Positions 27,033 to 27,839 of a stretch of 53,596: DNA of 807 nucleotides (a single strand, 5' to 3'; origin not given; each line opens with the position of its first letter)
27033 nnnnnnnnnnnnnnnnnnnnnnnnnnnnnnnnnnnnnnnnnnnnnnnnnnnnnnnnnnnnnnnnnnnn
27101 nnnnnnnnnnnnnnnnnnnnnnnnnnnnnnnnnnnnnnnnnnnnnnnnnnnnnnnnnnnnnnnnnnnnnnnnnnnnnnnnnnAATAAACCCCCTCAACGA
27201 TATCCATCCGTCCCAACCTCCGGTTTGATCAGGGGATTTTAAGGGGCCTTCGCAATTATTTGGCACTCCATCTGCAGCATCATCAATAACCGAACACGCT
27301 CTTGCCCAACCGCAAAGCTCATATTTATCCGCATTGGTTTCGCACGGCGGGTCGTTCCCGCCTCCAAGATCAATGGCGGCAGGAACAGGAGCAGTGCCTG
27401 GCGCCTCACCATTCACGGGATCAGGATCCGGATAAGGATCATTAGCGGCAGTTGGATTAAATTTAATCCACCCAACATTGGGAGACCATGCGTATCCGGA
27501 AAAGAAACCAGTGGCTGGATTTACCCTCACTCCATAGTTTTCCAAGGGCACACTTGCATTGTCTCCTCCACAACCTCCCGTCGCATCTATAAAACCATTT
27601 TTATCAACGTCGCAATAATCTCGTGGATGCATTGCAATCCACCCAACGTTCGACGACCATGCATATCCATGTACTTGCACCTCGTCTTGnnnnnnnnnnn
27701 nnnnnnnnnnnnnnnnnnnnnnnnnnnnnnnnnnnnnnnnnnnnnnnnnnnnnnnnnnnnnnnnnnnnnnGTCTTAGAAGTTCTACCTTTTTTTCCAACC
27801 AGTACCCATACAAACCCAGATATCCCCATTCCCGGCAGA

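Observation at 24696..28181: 1024-aa LamG/PKD protein with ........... repeats occupies the PilY1 slot of the minor-pilin operon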

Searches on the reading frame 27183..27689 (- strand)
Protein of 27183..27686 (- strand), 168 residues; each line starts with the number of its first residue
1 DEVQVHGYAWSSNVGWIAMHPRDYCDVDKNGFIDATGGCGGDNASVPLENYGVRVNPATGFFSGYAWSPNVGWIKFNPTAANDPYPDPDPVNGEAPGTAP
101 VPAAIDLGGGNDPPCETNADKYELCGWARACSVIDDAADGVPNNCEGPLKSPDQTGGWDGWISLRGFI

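Call 30: find_related_loci(query=A2, collection=genome_contigs, flank=8000)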
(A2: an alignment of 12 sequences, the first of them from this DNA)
Query A2 (169 aa) in genome_contigs; peptide patterns used: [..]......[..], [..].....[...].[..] (x = any residue, [..] = any of these).
599 stretches matched a pattern (row limit reached: there are more); 535 encode a relative of the query (tblastn E <= 1e-3); the best 80 are kept; 80 distinct loci.
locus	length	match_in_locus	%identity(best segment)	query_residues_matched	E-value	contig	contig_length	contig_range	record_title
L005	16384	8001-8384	42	6-166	4e-29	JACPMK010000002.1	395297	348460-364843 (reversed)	MAG: Candidatus Wildermuthbacteria bacterium isolate NC_groundwater_547_Ag_S-0.1um_45_20 S35_SO-1_scaffold_531043, whole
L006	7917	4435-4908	37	3-167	1e-26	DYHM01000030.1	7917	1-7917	MAG TPA_asm: Patescibacteria group bacterium isolate DR5_33_354 Afr_mines_DR5_1777_length_7917_cov_121_426991, whole gen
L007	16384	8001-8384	41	5-167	1e-23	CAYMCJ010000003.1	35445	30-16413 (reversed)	MAG TPA_asm: uncultured Gammaproteobacteria bacterium isolate SRP178699_co1_454 genome assembly, contig: NODE_1190_lengt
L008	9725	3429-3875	35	6-165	2e-23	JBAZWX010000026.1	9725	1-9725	MAG: Candidatus Paceibacterota bacterium isolate SO_2017_GW1_42 NODE_26138_length_9725_cov_0.839654_OW334_2017, whole ge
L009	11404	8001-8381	38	5-168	9e-23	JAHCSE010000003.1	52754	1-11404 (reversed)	MAG: Patescibacteria group bacterium isolate Bin_194 c_000000000003, whole genome shotgun sequence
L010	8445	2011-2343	36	5-167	4e-22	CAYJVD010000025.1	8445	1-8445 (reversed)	MAG TPA_asm: uncultured Candidatus Saccharibacteria bacterium isolate ERP125453_co1_353 genome assembly, contig: NODE_10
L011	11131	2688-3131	34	3-165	4e-21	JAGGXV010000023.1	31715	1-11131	MAG: bacterium isolate AUK161 PB_MBMC_115_c_000000000010, whole genome shotgun sequence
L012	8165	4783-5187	39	5-166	3e-21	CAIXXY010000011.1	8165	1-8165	Candidatus Staskawiczbacteria bacterium isolate AlinenSediments_bin-5022 genome assembly, contig: bin-5022:11/66, whole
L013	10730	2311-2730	38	5-167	7e-21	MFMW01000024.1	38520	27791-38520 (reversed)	MAG: Candidatus Kuenenbacteria bacterium RIFCSPHIGHO2_02_FULL_39_13 rifcsphigho2_02_scaffold_4697, whole genome shotgun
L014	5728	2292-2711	38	5-167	7e-21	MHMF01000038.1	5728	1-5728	MAG: Candidatus Nealsonbacteria bacterium RIFCSPLOWO2_01_FULL_38_120 rifcsplowo2_01_scaffold_46338, whole genome shotgun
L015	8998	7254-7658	36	5-167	2e-20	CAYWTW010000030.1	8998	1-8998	MAG TPA_asm: uncultured Candidatus Saccharibacteria bacterium isolate SRP329715_co1_14 genome assembly, contig: NODE_118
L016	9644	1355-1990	44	5-166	4e-28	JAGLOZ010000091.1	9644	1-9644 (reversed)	MAG: Candidatus Paceibacterota bacterium isolate RS_7_61 ROV157_7.bin.61.fa_91, whole genome shotgun sequence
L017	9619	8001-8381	35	6-167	1e-19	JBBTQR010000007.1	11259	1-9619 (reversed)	MAG: Patescibacteria group bacterium isolate H41-bin256_1 H41_bin256_1_000000000007, whole genome shotgun sequence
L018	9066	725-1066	33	4-167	1e-19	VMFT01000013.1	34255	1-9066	MAG: Parcubacteria group bacterium Gr01-1014_29 G01um101429_scaffold_586, whole genome shotgun sequence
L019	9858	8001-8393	37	6-167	2e-19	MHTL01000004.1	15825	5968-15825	MAG: Candidatus Vogelbacteria bacterium RIFOXYD1_FULL_51_18 rifoxyd1_full_scaffold_1470, whole genome shotgun sequence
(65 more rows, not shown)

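Call 37: search_protein_families(library=pfam, proteins=[window:27183-27686:-], max_evalue=10)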
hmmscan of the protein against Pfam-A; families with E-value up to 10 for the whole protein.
window:27183-27686:- (168 aa): 0 families

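Call 38: search_solved_structures(query=A2, max_evalue=10, show_alignments=2)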
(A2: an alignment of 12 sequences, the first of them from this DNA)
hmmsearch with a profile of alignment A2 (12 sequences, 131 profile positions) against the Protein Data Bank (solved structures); distinct sequences matched with E-value up to 10: 2.
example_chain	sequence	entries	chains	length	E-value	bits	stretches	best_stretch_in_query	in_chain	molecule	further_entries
8jw0_Q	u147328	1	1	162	1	12.7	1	56-83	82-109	Chlorophyll a-chlorophyll c-peridinin-protein-complex I-17, acpPCI-17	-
7z0s_F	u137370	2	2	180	1.4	12.2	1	32-85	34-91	Formate hydrogenlyase subunit 6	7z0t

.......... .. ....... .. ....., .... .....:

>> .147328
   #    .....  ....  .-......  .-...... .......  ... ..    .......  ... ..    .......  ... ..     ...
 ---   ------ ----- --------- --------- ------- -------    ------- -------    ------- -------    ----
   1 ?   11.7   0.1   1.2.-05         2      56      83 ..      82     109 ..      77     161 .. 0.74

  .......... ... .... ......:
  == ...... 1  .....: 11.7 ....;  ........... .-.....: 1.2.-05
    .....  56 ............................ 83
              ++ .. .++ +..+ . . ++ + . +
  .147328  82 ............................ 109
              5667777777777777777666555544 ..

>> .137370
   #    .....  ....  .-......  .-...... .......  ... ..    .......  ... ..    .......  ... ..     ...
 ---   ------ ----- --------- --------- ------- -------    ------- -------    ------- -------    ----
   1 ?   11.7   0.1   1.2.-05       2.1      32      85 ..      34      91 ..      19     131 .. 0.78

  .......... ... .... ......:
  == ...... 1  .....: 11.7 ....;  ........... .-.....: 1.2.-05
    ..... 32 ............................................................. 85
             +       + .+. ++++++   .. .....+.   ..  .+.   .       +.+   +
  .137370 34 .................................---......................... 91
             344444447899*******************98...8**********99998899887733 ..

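Call 41: find_homologous_proteins(query=L005:7860-9176:+, max_evalue=1e-10)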
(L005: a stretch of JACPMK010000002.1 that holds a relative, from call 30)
Query L005:7860-9176:+ (438 aa): 1238 proteins with E <= 1e-10 among 6816 candidates; the best 120 are listed.
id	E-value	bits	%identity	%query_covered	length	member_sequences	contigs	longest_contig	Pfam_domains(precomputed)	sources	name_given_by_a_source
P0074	1.7e-297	1004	100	99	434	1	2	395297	PF25788.3,PF18911.7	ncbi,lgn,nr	ncbi:MAG: PKD domain-containing protein [Candidatus Wildermuthbacteria bacterium]|nr:PKD domain-cont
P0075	2.0e-102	361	45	98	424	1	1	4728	PF00801.27,PF25788.3,PF18911.7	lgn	-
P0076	7.1e-90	320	43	91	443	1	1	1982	PF00801.27,PF25788.3,PF18911.7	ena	-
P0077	5.7e-85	304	42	97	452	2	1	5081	PF25788.3,PF18911.7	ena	-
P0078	1.2e-81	293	37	86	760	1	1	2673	PF00801.27,PF25788.3,PF18911.7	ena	-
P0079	2.6e-80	289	40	97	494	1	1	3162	PF00801.27,PF25788.3,PF18911.7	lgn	-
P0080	4.3e-79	285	40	98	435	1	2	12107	PF00801.27,PF25788.3,PF18911.7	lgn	-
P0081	2.4e-73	266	38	97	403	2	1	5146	PF00801.27,PF25788.3,PF18911.7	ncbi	-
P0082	3.3e-72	262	37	97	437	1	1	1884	PF25788.3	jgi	jgi:hypothetical protein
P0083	3.7e-71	258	34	96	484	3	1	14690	PF25788.3,PF18911.7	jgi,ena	-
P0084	3.8e-71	258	39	92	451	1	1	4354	PF18911.7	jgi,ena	-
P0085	4.9e-71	258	38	98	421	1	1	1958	PF00801.27,PF25788.3,PF18911.7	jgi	-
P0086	8.8e-71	257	40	92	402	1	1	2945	PF25788.3,PF18911.7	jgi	jgi:hypothetical protein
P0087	5.0e-70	255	38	92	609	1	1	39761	PF00801.27,PF25788.3,PF18911.7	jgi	jgi:hypothetical protein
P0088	5.5e-70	254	36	96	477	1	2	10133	PF00801.27,PF25788.3,PF18911.7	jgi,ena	-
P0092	4.0e-69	252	35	96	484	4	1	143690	PF00801.27,PF25788.3,PF18911.7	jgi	jgi:hypothetical protein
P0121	2.6e-59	219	34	99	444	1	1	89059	PF00801.27,PF18911.7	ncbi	-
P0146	3.7e-55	206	36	95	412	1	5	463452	PF25788.3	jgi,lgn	jgi:hypothetical protein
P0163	2.8e-53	199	35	99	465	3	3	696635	PF25788.3,PF18911.7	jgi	jgi:hypothetical protein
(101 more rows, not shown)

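Call 52: predict_structure(alignment_id=A3)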
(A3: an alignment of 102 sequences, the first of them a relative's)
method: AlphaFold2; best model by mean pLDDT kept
length: 434 residues; sequences in the alignment: 102
mean_pLDDT: 89.0   pTM: 0.68
mean pLDDT of the five models: 89.0, 88.7, 88.6, 88.5, 88.1
residues with pLDDT >= 90: 288; 70-90: 115; 50-70: 20; < 50: 11
segments of 3 or more residues with pLDDT < 50: 28-38
pLDDT, mean of each block of 10 residues (from residue 1): 77 89 61 39 90 92 82 76 86 93 90 94 95 96 87 83 85 92 94 91 92 86 87 97 96 94 89 98 97 96 98 94 96 98 94 96 97 91 96 93 98 88 70 79
secondary structure, 60 per line:
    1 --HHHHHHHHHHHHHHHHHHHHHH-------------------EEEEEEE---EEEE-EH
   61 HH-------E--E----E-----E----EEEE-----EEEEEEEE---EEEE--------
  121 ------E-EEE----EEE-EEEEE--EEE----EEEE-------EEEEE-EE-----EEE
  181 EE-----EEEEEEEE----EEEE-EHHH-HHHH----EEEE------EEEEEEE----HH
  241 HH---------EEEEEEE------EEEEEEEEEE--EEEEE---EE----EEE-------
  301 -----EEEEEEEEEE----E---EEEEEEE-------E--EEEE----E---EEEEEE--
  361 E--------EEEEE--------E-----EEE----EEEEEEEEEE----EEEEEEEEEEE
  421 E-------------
elements in order: H3-24 E44-50 E54-57 E89-92 E98-105 E109-112 E129-131 E136-138 E140-144 E147-149 E154-157 E165-169 E178-182 E188-195 E200-203 H210-213 E218-221 E228-234 H239-242 E252-258 E265-274 E277-281 E291-293 E306-315 E324-330 E341-344 E353-358 E370-374 E389-391 E396-405 E410-421

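Call 55: fold_search(model_id=the predicted structure, library=pdb)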
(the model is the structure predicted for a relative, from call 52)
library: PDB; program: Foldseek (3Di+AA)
matches with E <= 10: 1497; with E <= 0.001: 114
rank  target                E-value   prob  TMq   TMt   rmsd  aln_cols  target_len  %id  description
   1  1l0q_A                2.1e-08  1.00  0.19  0.20  24.2       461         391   15  Tandem YVTN beta-propeller and PKD domains from an archaeal surface layer protein (released 2002-11-06)
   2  8iyk_F                2.2e-06  1.00  0.21  0.12  27.9       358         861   14  Tail tip conformation 1 of phage lambda tail (released 2023-10-18)
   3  8k35_A                8.5e-06  1.00  0.21  0.12  29.5       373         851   13  Structure of the bacteriophage lambda tail tip complex (released 2023-11-15)
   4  6fg9_A                1.3e-05  1.00  0.19  0.11  22.6       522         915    9  Mouse SORCS2 ectodomain (sortilin related VPS10 domain containing receptor 2) (released 2018-08-01)
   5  3lpw_A                1.6e-05  1.00  0.24  0.43   7.6       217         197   12  Crystal structure of the FnIII-tandem A77-A78 from the A-band of titin (released 2010-09-08)
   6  7y6e_E                1.8e-05  1.00  0.23  0.40   7.8       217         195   14  Crystal structure of sDscam FNIII23 domains, isoform Beta2v6 (released 2023-05-24)
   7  9e7m_Ja               2.4e-05  1.00  0.20  0.11  24.8       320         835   13  In situ cryoEM structure of bacteriophage Ur-lambda tail tip complex (released 2025-11-05)
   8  5xpw                  3.6e-05  1.00  0.17  0.38  12.0       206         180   12  Structure of amphioxus IgVJ-C2 molecule (released 2018-04-18)
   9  9flw_A                3.6e-05  1.00  0.22  0.20  23.1       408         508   13  CryoEM structure of the fragment-6 (3571-4078) in the grappling hook protein A (GhpA) in the bacterium Aureispira sp.  (released 2024-10-16)
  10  9fls_A                6.3e-05  1.00  0.26  0.31  23.8       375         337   14  CryoEM structure of the fragment-3 (2061-2397) in the grappling hook protein A (GhpA) in the bacterium Aureispira sp.  (released 2024-10-16)
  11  8oxy_A                6.3e-05  1.00  0.19  0.13  26.3       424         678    9  Transglutaminase 3 without calcium in complex with DH patient-derived Fab DH63-B02 (released 2023-10-18)
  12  8v2a_B                7.0e-05  1.00  0.28  0.49   6.3       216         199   11  Cryo-EM structure of human type I OSM receptor complex: model for assembly core region (released 2024-11-20)
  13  8bvo                  7.0e-05  1.00  0.19  0.37  10.9       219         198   11  Titin I110-I111 FnIII tandem from the MIR region (I/A5-I/A6) (released 2023-02-15)
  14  9ozi_A                7.0e-05  1.00  0.21  0.08  15.7       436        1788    8  Cryo-EM structure of chicken ROS1 in apo-state. This is the complete map and model. (released 2026-02-25)
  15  5gni_B                8.5e-05  1.00  0.17  0.32  10.6       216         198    9  The crystal structure of PECAM-1 IgL1-2 trans-homophilic dimer (released 2016-12-21)
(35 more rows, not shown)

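Call 58: find_encoding_contigs(protein=P0163, flank=6000, max_places=1)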
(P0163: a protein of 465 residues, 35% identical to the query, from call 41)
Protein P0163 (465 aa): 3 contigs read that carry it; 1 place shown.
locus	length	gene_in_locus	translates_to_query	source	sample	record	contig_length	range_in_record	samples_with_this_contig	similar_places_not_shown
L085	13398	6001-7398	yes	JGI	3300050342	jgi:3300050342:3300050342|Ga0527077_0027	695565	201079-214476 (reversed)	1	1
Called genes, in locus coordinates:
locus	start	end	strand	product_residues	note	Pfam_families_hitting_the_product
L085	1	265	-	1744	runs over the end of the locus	PF01551:Peptidase_M23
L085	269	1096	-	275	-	PF01135:PCMT (weak), PF00398:RrnaAD, PF02475:TRM5-TYW2_MTfase, PF05958:tRNA_U5-meth_tr (weak), PF03602:Cons_hypoth95 (weak), PF13847:Methyltransf_31, PF08241:Methyltransf_11 (weak), PF13649:Methyltransf_25, +1 more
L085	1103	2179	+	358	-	PF01476:LysM, PF23446:LysM1_NFP_LYK (faint), PF23462:LysM3_NFP (faint), PF23473:LysM3_LYK4_5 (weak), PF01476:LysM, PF01551:Peptidase_M23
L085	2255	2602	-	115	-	PF05635:23S_rRNA_IVP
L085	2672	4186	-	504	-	PF13541:ChlI, PF07728:AAA_5 (faint), PF00158:Sigma54_activat (faint), PF01078:Mg_chelatase, PF00493:MCM (weak), PF13335:Mg_chelatase_C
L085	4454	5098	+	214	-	PF08843:AbiEii (weak)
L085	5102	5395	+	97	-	PF21956:DUF6922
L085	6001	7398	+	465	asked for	PF18911:PKD_4 (faint), PF25788:Ig_Rha78A_N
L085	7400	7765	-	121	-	PF01258:zf-dskA_traR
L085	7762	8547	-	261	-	-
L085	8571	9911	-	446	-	-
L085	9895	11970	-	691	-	PF01138:RNase_PH, PF03725:RNase_PH_C, PF01138:RNase_PH, PF00013:KH_1, PF00575:S1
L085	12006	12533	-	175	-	PF01936:NYN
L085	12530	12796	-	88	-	PF00312:Ribosomal_S15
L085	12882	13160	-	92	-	PF01245:Ribosomal_L19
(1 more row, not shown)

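Call 59: find_encoding_contigs(protein=P0146, flank=6000, max_places=1)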
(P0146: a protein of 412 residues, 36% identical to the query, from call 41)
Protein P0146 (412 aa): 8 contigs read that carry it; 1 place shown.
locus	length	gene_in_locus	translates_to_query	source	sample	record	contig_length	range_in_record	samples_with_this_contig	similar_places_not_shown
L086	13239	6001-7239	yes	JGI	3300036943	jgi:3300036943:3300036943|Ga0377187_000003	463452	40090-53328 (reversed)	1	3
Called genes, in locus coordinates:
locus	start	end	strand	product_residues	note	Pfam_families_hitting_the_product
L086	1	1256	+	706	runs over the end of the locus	PF01138:RNase_PH, PF03725:RNase_PH_C, PF03726:PNPase, PF01138:RNase_PH, PF00013:KH_1, PF00575:S1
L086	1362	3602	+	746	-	-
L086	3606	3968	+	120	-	PF01258:zf-dskA_traR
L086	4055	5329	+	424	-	PF05697:Trigger_N, PF00254:FKBP_C, PF05698:Trigger_C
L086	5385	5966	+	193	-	PF00574:CLP_protease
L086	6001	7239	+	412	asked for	PF25788:Ig_Rha78A_N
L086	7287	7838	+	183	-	-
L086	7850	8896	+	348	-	-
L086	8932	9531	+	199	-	-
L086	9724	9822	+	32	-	-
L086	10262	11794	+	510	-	PF12072:RNase_Y_N, PF00013:KH_1, PF01966:HD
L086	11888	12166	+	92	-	PF00216:Bac_DNA_binding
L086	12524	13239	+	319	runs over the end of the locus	PF00512:HisKA, PF02518:HATPase_c, PF14501:HATPase_c_5 (weak)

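Call 60: find_encoding_contigs(protein=P0092, flank=6000, max_places=1)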
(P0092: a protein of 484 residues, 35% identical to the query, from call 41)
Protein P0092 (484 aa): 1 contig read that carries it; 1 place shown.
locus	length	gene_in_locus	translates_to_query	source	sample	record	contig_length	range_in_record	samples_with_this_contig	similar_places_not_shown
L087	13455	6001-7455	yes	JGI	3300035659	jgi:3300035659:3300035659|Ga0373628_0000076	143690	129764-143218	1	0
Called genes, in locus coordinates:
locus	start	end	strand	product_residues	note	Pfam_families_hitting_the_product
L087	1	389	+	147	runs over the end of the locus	PF07963:N_methyl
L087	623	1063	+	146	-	PF07963:N_methyl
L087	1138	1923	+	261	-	PF06750:A24_N_bact, PF01478:Peptidase_A24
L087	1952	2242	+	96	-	-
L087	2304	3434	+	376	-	-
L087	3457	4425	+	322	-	-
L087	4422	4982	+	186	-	PF10502:Peptidase_S26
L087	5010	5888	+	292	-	-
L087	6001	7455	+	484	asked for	PF25788:Ig_Rha78A_N (weak), PF00801:PKD (weak), PF18911:PKD_4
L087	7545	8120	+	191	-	-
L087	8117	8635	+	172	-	PF07963:N_methyl (weak)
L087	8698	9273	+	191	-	PF07963:N_methyl (weak)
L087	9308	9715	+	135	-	-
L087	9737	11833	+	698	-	PF22745:Nlig-Ia, PF01653:DNA_ligase_aden, PF03120:OB_DNA_ligase, PF03119:DNA_ligase_ZBD, PF14520:HHH_5 (faint), PF12826:HHH_2, PF00533:BRCT, PF12738:PTCB-BRCT (weak)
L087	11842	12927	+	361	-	PF01098:FTSW_RODA_SPOVE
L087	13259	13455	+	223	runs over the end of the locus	?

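Call 61: find_encoding_contigs(protein=P0121, flank=6000, max_places=1)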
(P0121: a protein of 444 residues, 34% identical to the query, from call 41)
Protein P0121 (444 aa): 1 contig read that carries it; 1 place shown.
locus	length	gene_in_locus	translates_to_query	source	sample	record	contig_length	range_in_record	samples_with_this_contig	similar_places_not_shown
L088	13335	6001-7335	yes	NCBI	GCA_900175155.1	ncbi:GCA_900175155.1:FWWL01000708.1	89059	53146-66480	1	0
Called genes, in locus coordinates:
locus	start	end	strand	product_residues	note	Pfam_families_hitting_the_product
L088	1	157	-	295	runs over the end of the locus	PF01745:IPT, PF01715:IPPT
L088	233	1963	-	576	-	PF07973:tRNA_SAD, PF00587:tRNA-synt_2b, PF03129:HGTP_anticodon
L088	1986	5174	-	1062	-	PF02811:PHP, PF07733:DNA_pol3_alpha, PF17657:DNA_pol3_finger, PF14579:HHH_6, PF01336:tRNA_anti-codon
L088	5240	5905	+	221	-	PF01351:RNase_HII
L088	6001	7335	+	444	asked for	PF00801:PKD, PF18911:PKD_4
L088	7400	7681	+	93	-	PF01783:Ribosomal_L32p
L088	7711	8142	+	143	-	PF01029:NusB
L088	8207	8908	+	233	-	PF22935:RM44_endonuclase, PF14622:Ribonucleas_3_3, PF00636:Ribonuclease_3, PF00035:dsrm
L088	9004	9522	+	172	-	-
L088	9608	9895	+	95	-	PF00886:Ribosomal_S16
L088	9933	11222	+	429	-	PF00344:SecY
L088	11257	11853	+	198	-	PF00406:ADK, PF13207:AAA_17, PF13238:AAA_18, PF13671:AAA_33 (faint)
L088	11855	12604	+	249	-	PF00557:Peptidase_M24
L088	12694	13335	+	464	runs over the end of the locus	-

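Call 83: fold_search(model_id=the predicted structure, library=viral)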
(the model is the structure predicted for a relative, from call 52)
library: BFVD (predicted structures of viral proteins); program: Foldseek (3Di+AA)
matches with E <= 10: 1107; with E <= 0.001: 180
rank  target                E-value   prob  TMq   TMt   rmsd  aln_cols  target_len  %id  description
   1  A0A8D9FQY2            6.7e-09  1.00  0.26  0.26  17.4       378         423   17  Protease 1 [uncultured marine phage]
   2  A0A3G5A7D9            1.3e-07  1.00  0.21  0.10  21.3       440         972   15  Subtilase family serine protease [Homavirus sp.]
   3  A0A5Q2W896            1.4e-07  1.00  0.23  0.16  22.8       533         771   12  (no name in the UniProt tables at hand)
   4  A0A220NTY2            1.4e-07  1.00  0.20  0.14  15.0       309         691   10  Tip attachment protein J [Escherichia phage V18]
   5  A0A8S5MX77            1.5e-07  1.00  0.23  0.17  13.6       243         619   16  Interleukin-6 receptor subunit beta Receptor, Fibronectin Type III [Siphoviridae sp. ct91l7]
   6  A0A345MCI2            1.5e-07  1.00  0.26  0.15  23.5       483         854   14  Minor tail protein [Gordonia phage Teatealatte]
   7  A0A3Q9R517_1          1.7e-07  1.00  0.21  0.13  17.3       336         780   12  (no name in the UniProt tables at hand)
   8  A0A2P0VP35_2          3.2e-07  1.00  0.28  0.11  27.5       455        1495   12  Fibronectin type III domain-containing protein [Tetraselmis virus 1]
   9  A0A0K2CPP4            4.1e-07  1.00  0.23  0.12  17.3       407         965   11  LamG-like jellyroll fold domain-containing protein [Brevibacillus phage SecTim467]
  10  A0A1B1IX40            4.5e-07  1.00  0.20  0.11  18.2       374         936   13  (no name in the UniProt tables at hand)
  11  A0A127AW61            5.5e-07  1.00  0.22  0.15  18.3       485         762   11  Putative regulator of chromosome condensation [Bacillus phage SP-15]
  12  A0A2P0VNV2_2          8.6e-07  1.00  0.23  0.10  22.8       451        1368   11  Fibronectin type III domain-containing protein [Tetraselmis virus 1]
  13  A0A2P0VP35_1          1.2e-06  1.00  0.24  0.10  22.0       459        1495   11  Fibronectin type III domain-containing protein [Tetraselmis virus 1]
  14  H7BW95                1.4e-06  1.00  0.31  0.27  16.8       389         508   15  (no name in the UniProt tables at hand)
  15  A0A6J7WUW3            1.7e-06  1.00  0.24  0.12  15.7       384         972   15  Fibronectin type-III domain-containing protein [uncultured Caudovirales phage]
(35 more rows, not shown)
